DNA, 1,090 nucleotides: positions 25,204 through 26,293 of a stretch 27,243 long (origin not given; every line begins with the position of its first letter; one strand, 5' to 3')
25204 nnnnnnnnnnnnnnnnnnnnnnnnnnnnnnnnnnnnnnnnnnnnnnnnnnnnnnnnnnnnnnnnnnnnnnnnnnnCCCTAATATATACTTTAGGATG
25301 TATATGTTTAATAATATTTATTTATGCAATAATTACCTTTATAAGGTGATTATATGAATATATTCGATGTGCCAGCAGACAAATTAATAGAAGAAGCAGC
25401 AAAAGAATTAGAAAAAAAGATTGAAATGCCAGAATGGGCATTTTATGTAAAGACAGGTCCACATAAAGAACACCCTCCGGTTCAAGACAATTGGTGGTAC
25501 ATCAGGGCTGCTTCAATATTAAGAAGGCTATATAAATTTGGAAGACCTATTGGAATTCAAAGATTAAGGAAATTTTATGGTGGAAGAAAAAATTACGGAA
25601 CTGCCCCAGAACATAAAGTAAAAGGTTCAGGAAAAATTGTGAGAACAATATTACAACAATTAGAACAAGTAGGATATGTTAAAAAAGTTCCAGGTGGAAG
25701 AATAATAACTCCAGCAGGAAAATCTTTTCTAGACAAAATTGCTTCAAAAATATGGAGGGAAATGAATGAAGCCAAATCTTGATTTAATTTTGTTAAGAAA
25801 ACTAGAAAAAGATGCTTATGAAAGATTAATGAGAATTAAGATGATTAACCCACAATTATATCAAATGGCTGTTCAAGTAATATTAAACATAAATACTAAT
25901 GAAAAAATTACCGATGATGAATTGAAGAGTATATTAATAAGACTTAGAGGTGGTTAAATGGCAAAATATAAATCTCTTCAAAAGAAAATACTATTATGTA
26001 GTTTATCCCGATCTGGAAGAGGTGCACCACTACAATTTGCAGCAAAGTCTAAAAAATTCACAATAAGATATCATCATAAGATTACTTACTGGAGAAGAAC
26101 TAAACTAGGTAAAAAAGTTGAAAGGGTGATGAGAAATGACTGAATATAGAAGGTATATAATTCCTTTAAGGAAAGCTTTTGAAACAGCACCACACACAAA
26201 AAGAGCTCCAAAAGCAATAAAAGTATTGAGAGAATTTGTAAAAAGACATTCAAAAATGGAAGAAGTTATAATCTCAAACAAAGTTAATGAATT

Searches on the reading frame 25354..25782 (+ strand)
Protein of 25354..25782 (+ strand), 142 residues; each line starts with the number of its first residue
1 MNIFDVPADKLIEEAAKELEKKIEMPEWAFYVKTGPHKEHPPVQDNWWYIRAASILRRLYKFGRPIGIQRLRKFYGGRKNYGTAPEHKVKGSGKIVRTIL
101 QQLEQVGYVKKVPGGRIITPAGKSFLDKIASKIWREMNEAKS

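Call 6: search_protein_families(library=pfam, proteins=[window:25354-25782:+], max_evalue=0.01)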
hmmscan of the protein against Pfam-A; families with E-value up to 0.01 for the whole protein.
window:25354-25782:+ (142 aa): 1 family
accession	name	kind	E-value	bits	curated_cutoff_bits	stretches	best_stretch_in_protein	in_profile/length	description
PF01090.25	Ribosomal_S19e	-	2.7e-52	176.6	29.4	1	3-135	2-136/137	Ribosomal protein S19e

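Call 20: find_homologous_proteins(query=window:25354-25782:+, max_evalue=1e-10)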
Query window:25354-25782:+ (142 aa): 769 proteins with E <= 1e-10 among 783 candidates; the best 120 are listed.
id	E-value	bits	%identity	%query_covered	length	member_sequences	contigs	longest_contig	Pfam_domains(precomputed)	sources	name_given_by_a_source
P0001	7.6e-91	320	100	100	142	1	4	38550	PF01090.26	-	-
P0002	6.9e-68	245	81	92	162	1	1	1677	PF01090.26,PF13191.13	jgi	-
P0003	4.5e-53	197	67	92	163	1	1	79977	PF01090.26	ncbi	-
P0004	8.4e-53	196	63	99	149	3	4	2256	PF01090.26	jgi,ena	-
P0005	9.7e-49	183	65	93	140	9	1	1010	PF08461.17,PF01090.26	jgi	jgi:small subunit ribosomal protein S19e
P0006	1.7e-47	179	61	95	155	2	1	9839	PF01090.26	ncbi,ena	-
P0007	5.1e-47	177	58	96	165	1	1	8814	PF01090.26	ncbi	-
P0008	8.9e-47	177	60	96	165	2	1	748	PF01090.26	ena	-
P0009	9.9e-47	177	59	96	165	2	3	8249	PF01090.26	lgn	-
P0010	1.1e-46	176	58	96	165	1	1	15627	PF01090.26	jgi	jgi:small subunit ribosomal protein S19e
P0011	1.2e-46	176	62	94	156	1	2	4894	PF01090.26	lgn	-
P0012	3.0e-46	175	58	99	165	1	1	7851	PF01090.26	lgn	-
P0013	5.9e-46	174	57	99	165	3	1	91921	PF01090.26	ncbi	-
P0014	9.2e-46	173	59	96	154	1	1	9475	PF01090.26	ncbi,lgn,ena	-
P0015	1.2e-45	173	60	96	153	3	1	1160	PF01090.26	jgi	jgi:small subunit ribosomal protein S19e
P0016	1.6e-45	173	59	96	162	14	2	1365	PF01090.26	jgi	-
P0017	1.6e-45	173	57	96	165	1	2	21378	PF01090.26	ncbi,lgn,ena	-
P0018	1.6e-45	173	60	94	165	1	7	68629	PF01090.26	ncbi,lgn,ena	-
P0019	2.1e-45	172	59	96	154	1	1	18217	PF01090.26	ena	-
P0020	2.7e-45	172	59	96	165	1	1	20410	PF01090.26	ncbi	-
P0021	3.4e-45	172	59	94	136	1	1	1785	PF01090.26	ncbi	ncbi:MAG: 30S ribosomal protein S19e [Candidatus Altarchaeaceae archaeon]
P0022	3.8e-45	171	57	96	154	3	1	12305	PF01090.26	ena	-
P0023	4.1e-45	171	58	96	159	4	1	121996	PF01090.26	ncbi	-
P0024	4.2e-45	171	58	97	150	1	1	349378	PF01090.26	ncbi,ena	-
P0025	4.6e-45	171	59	96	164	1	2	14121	PF01090.26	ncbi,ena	-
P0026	4.6e-45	171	59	96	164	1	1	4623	PF01090.26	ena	-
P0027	5.3e-45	171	59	99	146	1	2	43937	PF01090.26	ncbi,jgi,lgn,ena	-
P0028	5.6e-45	171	59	96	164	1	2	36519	PF01090.26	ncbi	-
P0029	5.8e-45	171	60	94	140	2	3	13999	PF01090.26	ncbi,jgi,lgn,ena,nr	ncbi:MAG: 30S ribosomal protein S19e [Candidatus Aenigmarchaeota archaeon]|nr:30S ribosomal protein 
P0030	6.0e-45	171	59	96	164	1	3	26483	PF01090.26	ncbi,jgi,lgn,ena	-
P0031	6.5e-45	171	58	96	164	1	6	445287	PF01090.26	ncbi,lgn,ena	-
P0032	8.8e-45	170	58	96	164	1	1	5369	PF01090.26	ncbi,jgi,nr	ncbi:MAG: 30S ribosomal protein S19e [Crenarchaeota archaeon]|nr:30S ribosomal protein S19e [Thermop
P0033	9.1e-45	170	59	96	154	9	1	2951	PF01090.26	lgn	-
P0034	1.2e-44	170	56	99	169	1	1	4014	PF01090.26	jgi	jgi:small subunit ribosomal protein S19e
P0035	1.2e-44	170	58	99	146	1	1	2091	PF01090.26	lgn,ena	-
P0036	1.3e-44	170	58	97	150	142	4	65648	PF08461.17,PF01090.26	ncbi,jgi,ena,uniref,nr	ncbi:30S ribosomal protein S19e [Thermococcus sp.]|uniref:30S ribosomal protein S19e n=1 Tax=Thermoc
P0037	1.5e-44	169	60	97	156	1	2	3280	PF01090.26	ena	-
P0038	1.7e-44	169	58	96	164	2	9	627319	PF01090.26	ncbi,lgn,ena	-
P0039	1.8e-44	169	62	94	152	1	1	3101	PF01090.26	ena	-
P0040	2.1e-44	169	58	96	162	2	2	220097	PF01090.26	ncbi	-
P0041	2.2e-44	169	58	96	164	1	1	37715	PF01090.26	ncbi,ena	-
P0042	2.2e-44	169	58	96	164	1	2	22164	PF01090.26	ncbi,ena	-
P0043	2.3e-44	169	57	96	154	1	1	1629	PF01090.26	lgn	-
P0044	3.5e-44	168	55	96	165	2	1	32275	PF01090.26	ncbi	-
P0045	5.9e-44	167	57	96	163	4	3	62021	PF01090.26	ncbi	-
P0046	6.7e-44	167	57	96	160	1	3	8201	PF01090.26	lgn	-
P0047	1.0e-43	167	57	99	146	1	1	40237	PF01090.26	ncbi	-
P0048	1.2e-43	167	60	92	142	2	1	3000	PF01090.26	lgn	-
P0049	1.2e-43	166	58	96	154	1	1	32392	PF01090.26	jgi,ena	-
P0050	1.3e-43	166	57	96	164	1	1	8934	PF01090.26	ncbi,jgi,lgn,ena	-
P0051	1.5e-43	166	55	99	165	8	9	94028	PF01090.26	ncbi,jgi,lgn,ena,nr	ncbi:MAG: 30S ribosomal protein S19e [Thermoprotei archaeon]|nr:MAG: 30S ribosomal protein S19e [The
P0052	1.8e-43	166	57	96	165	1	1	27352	PF01090.26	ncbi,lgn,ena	-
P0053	1.8e-43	166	63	92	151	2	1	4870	PF01090.26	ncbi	-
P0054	1.9e-43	166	56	99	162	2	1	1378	PF01090.26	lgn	-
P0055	2.0e-43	166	66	77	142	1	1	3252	PF05491.20,PF01090.26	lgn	-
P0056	2.1e-43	166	57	100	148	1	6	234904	PF01090.26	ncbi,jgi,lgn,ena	-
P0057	2.2e-43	166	59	92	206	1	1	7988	PF01090.26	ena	-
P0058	2.9e-43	165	59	97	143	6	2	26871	PF01090.26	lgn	-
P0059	3.5e-43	165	56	96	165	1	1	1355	PF01090.26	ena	-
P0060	3.8e-43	165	60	93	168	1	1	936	PF01090.26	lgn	-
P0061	4.2e-43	165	56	96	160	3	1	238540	PF01090.26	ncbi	-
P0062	4.5e-43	165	56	96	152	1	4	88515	PF01090.26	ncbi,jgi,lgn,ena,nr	ncbi:MAG: 30S ribosomal protein S19e [Thermofilum sp. ex4484_15]|nr:MAG: 30S ribosomal protein S19e 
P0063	4.5e-43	165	57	94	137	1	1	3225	PF01090.26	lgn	-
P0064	4.6e-43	165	59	92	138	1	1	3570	PF01090.26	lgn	-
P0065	4.9e-43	165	63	93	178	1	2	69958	PF01090.26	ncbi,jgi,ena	-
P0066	6.6e-43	164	56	99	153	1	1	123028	PF01090.26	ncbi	-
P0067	8.0e-43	164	59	94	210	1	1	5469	PF01090.26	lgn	-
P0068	8.4e-43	164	54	99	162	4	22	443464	PF01090.26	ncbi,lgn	ncbi:MAG: 30S ribosomal protein S19e [Desulfurococcaceae archaeon]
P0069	1.0e-42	163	61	93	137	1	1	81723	PF01090.26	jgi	jgi:small subunit ribosomal protein S19e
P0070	1.1e-42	163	55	96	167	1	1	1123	PF01090.26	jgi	jgi:small subunit ribosomal protein S19e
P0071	1.2e-42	163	55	96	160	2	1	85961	PF01090.26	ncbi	-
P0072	1.2e-42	163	62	92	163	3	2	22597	PF01090.26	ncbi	-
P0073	1.4e-42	163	60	94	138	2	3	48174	PF01090.26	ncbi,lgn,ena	-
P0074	1.5e-42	163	55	96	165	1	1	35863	PF01090.26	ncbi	-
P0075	1.5e-42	163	55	96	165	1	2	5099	PF01090.26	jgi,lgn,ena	-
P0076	1.6e-42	163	55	96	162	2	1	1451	PF01090.26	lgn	-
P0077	1.6e-42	163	56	93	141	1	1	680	PF01090.26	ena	-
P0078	1.9e-42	163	55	94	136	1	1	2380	PF01090.26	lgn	-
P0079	1.9e-42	163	55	96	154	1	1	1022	PF01090.26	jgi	jgi:small subunit ribosomal protein S19e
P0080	2.0e-42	163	58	96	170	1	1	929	PF01090.26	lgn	-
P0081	2.7e-42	162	55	95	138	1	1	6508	PF01090.26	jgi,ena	-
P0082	2.7e-42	162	62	93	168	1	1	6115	PF01090.26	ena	-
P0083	2.7e-42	162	58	90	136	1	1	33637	PF01090.26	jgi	-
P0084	2.7e-42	162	55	96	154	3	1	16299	PF01090.26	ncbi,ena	-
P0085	2.9e-42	162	55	99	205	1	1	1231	PF01090.26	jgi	jgi:small subunit ribosomal protein S19e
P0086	3.6e-42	162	55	96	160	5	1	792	PF01090.26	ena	-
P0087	4.0e-42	162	61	93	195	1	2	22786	PF01090.26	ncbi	-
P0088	4.0e-42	162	59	92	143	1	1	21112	PF01090.26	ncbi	ncbi:MAG: 30S ribosomal protein S19e [Candidatus Woesearchaeota archaeon]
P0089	4.3e-42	161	60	90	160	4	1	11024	PF01090.26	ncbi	-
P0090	4.4e-42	161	54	94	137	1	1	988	PF01090.26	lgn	-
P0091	5.3e-42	161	56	94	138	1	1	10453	PF01090.26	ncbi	-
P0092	5.7e-42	161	56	99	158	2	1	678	PF01090.26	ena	-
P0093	6.7e-42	161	62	92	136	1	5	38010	PF01090.26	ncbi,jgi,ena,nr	ncbi:30S ribosomal protein S19e [Nanoarchaeota archaeon]|nr:MAG: 30S ribosomal protein S19e [Nanoarc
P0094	7.9e-42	161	52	99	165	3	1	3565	PF01090.26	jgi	-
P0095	8.2e-42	161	54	96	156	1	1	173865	PF01090.26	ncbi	-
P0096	9.2e-42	160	57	94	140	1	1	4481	PF01090.26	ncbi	-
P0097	1.0e-41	160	55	94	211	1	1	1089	PF01090.26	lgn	-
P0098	1.1e-41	160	55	93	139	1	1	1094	PF01090.26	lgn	-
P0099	1.1e-41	160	54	96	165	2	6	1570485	PF01090.26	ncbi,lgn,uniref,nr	ncbi:SSU ribosomal protein S19E [Staphylothermus marinus F1]|uniref:Small ribosomal subunit protein 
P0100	1.2e-41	160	61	93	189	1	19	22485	PF01090.26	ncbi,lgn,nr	ncbi:MAG: small subunit ribosomal protein S19e [Candidatus Diapherotrites archaeon]|nr:small subunit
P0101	1.3e-41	160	59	94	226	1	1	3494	PF01090.26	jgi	jgi:small subunit ribosomal protein S19e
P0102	1.5e-41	160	56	95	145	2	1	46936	PF01090.26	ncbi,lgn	-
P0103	1.7e-41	160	61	92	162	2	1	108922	PF01090.26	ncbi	-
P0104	1.8e-41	159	57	93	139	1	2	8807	PF01090.26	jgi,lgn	jgi:small subunit ribosomal protein S19e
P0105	2.8e-41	159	59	91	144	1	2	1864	PF01090.26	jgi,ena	-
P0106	3.0e-41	159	60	99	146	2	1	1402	PF01090.26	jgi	-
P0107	3.3e-41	159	57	94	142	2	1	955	PF01090.26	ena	-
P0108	4.0e-41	158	57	93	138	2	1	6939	PF01090.26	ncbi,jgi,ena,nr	ncbi:MAG: 30S ribosomal protein S19e [Candidatus Woesearchaeota archaeon]|nr:30S ribosomal protein S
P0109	4.7e-41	158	60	94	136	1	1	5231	PF01090.26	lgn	-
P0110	6.2e-41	158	60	92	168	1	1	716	PF01090.26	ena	-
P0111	7.4e-41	157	58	92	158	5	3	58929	PF01090.26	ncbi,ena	ncbi:MAG: 30S ribosomal protein S19e [Nanoarchaeota archaeon]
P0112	7.4e-41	157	56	98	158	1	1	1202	PF01090.26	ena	-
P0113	8.3e-41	157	57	94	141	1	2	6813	PF01090.26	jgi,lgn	jgi:small subunit ribosomal protein S19e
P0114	9.5e-41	157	54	96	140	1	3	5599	PF01090.26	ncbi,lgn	-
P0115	9.9e-41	157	58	94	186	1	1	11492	PF01090.26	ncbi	-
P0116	1.3e-40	157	54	93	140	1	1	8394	PF01090.26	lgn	-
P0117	1.7e-40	156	53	96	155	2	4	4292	PF01090.26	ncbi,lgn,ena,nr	ncbi:MAG TPA: 30S ribosomal protein S19e [Thermoproteales archaeon]|nr:30S ribosomal protein S19e [T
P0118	2.1e-40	156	60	94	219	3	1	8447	PF01090.26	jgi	-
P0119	2.1e-40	156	57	94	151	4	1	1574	PF01090.26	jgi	-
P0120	2.2e-40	156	53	96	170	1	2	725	PF01090.26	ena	-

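Call 21: find_encoding_contigs(protein=P0003, flank=10000, max_places=3)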
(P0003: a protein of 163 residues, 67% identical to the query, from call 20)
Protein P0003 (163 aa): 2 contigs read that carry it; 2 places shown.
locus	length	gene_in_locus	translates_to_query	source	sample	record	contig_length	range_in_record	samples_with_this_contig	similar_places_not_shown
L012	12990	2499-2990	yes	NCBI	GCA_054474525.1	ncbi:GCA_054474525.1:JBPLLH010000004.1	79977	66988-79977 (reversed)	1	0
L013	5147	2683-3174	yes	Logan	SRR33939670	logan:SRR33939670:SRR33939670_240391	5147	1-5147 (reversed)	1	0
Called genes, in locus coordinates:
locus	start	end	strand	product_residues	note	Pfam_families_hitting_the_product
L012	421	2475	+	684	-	PF14871:GHL6, PF08532:Glyco_hydro_42M (weak)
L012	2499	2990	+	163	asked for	PF01090:Ribosomal_S19e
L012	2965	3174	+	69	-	PF01984:dsDNA_bind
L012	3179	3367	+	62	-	-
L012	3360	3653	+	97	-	PF01198:Ribosomal_L31e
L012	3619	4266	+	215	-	PF01912:eIF-6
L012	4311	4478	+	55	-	PF01775:Ribosomal_L18A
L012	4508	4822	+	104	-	PF02996:Prefoldin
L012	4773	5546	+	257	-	PF00009:GTP_EFTU (weak), PF00448:SRP54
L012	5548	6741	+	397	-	PF02881:SRP54_N, PF00448:SRP54, PF02978:SRP_SPB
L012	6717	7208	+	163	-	PF04013:Methyltrn_RNA_2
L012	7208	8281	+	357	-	PF22023:Pus10_THUMP_arc, PF21238:Pus10_C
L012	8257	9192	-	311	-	PF01137:RTC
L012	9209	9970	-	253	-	PF01884:PcrB, PF05690:ThiG (faint)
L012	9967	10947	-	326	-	PF13685:Fe-ADH_2, PF00465:Fe-ADH (weak)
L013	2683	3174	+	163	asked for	PF01090:Ribosomal_S19e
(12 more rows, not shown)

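Call 45: find_related_loci(query=window:25354-25782:+, collection=metagenome_contigs, flank=6000)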
Query window:25354-25782:+ (142 aa) in metagenome_contigs; peptide patterns used: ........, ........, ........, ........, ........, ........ (x = any residue, [..] = any of these).
376 stretches matched a pattern; 290 encode a relative of the query (tblastn E <= 1e-3); the best 80 are kept; 80 distinct loci.
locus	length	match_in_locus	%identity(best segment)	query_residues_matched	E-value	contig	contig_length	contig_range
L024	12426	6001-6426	59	2-141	2e-50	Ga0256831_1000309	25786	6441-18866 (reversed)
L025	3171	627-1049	59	1-137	3e-49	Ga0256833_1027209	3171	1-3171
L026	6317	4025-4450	56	1-139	5e-48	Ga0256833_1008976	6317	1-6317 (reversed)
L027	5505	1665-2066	63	2-133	4e-48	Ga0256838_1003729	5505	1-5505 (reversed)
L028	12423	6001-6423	55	1-137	5e-48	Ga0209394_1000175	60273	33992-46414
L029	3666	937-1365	56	1-139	2e-47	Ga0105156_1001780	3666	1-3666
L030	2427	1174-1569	62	4-133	2e-47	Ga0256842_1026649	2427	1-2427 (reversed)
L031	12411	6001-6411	58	5-138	6e-47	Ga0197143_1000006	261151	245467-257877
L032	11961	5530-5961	55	1-140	3e-47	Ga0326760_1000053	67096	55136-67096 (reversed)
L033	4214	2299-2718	55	1-139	3e-47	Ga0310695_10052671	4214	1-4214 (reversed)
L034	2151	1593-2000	57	1-133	1e-47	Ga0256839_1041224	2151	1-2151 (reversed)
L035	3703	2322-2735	59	5-138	1e-46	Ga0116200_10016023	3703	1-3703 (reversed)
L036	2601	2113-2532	60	5-140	1e-46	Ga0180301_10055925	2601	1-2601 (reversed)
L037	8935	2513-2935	54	1-137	1e-46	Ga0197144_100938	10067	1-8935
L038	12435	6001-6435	53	1-141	2e-46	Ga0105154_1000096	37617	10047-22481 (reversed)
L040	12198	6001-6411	58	5-138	2e-46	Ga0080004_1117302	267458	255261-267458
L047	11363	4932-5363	53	4-137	4e-46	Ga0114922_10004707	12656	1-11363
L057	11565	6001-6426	52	1-139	4e-45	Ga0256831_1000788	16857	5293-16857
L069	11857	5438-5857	53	1-138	2e-44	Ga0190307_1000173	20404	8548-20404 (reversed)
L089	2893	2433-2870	51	4-139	8e-43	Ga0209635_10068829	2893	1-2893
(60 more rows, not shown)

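Call 48: search_protein_families(library=pfam, proteins=[L026:3360-3710:+, L057:5689-5955:+, L040:4970-5641:+, L047:4079-4780:+, L089:523-1257:+, L069:4764-5252:+], max_evalue=0.001)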
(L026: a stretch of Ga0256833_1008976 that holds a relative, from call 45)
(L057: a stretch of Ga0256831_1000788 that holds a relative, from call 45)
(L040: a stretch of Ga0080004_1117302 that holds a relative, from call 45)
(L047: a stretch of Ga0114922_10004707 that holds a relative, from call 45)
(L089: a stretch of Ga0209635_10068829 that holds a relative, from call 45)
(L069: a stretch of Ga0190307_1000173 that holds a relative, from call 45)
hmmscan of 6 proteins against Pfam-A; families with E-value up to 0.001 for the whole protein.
L026:3360-3710:+ (116 aa): 1 family
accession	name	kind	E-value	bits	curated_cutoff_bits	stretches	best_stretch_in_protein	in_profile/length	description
PF04032.22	Rpr2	-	8.6e-20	71.2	29.3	1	19-100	1-90/90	RNAse P Rpr2/Rpp21/SNM1 subunit domain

L057:5689-5955:+ (88 aa): 1 family
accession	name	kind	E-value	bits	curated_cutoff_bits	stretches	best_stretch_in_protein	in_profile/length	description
PF01985.26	CRS1_YhbY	-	1.1e-15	58.2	27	1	4-79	11-82/84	CRS1 / YhbY (CRM) domain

L040:4970-5641:+ (223 aa): 1 family
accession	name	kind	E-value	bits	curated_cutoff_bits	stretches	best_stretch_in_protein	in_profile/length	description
PF03587.19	EMG1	-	1.8e-34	119.4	28.2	1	11-212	1-193/197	EMG1/NEP1 methyltransferase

L047:4079-4780:+ (233 aa): 5 families
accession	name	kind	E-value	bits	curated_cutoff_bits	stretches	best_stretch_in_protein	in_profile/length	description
PF00071.28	Ras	-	1.7e-37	128.9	21.6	1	54-222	1-159/162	Ras family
PF08477.19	Roc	-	3.3e-26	92.3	27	1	54-169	1-119/119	Ras of Complex, Roc, domain of DAPkinase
PF00025.27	Arf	-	1.7e-11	44.4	22.3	1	52-222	14-173/174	ADP-ribosylation factor family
PF04670.18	Gtr1_RagA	-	1.3e-08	35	22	1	54-198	1-150/232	Gtr1/RagA G protein conserved region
PF00009.33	GTP_EFTU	-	3.6e-06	27.1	26.5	1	98-223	66-186/188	Elongation factor Tu GTP binding domain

L089:523-1257:+ (244 aa): 4 families
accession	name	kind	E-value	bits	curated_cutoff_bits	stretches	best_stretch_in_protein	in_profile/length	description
PF12706.13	Lactamase_B_2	-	1.3e-20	74.3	27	1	59-223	25-187/200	Beta-lactamase superfamily domain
PF00753.33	Lactamase_B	-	3.9e-10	40.4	22.7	1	63-89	42-68/196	Metallo-beta-lactamase superfamily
PF02112.21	PDEase_II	-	0.00014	21.5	23.7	0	61-85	79-103/340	cAMP phosphodiesterases class-II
PF16661.11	Lactamase_B_6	-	0.00022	21.1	27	1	39-143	6-115/193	Metallo-beta-lactamase superfamily domain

L069:4764-5252:+ (162 aa): 1 family
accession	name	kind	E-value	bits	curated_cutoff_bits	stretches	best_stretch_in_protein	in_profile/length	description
PF01472.26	PUA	-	5.6e-15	55.5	24.8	1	80-150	1-73/74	PUA domain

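Call 53: find_encoding_contigs(protein=P0093, flank=10000, max_places=2)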
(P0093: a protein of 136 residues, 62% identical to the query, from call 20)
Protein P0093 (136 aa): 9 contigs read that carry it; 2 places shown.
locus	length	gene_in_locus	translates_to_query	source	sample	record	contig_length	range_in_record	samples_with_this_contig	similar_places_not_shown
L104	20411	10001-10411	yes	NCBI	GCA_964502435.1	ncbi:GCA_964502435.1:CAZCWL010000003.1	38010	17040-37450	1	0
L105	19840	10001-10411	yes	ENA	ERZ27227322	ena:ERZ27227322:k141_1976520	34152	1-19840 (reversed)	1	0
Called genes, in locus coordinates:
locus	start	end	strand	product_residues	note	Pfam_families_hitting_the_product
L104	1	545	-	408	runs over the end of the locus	PF01979:Amidohydro_1, PF07969:Amidohydro_3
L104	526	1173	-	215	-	PF01902:Diphthami_syn_2_N, PF28410:Diphthami_syn_2_C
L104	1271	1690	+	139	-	-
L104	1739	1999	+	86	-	PF04434:SWIM (weak)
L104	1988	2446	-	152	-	PF01864:CarS-like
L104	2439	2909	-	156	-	PF01066:CDP-OH_P_transf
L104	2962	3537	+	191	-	PF02660:G3P_acyltransf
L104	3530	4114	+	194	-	PF02660:G3P_acyltransf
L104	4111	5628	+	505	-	PF02734:Dak2, PF21645:FakA-like_M, PF13684:FakA-like_C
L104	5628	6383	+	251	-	PF02645:DegV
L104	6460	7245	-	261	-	PF04055:Radical_SAM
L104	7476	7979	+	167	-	-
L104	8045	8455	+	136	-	-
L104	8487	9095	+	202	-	-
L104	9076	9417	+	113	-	-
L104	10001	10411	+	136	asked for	PF01090:Ribosomal_S19e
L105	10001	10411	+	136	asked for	PF01090:Ribosomal_S19e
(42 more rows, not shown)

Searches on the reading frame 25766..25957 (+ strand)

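Call 6: search_protein_families(library=pfam, proteins=[window:25766-25957:+], max_evalue=0.01)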
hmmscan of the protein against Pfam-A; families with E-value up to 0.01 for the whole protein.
window:25766-25957:+ (63 aa): 1 family
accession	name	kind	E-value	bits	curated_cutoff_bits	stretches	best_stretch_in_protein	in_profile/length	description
PF01984.25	dsDNA_bind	-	1.3e-06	29.1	26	1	8-60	36-92/106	Double-stranded DNA-binding domain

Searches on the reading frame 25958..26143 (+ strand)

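Call 29: search_protein_families(library=pfam, proteins=[window:25958-26143:+], max_evalue=10)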
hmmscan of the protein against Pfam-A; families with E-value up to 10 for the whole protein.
window:25958-26143:+ (61 aa): 1 family
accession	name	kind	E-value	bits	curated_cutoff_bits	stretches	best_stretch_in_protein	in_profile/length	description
PF00832.25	Ribosomal_L39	-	0.0006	19.9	21.6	1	9-50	1-41/42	Ribosomal L39 protein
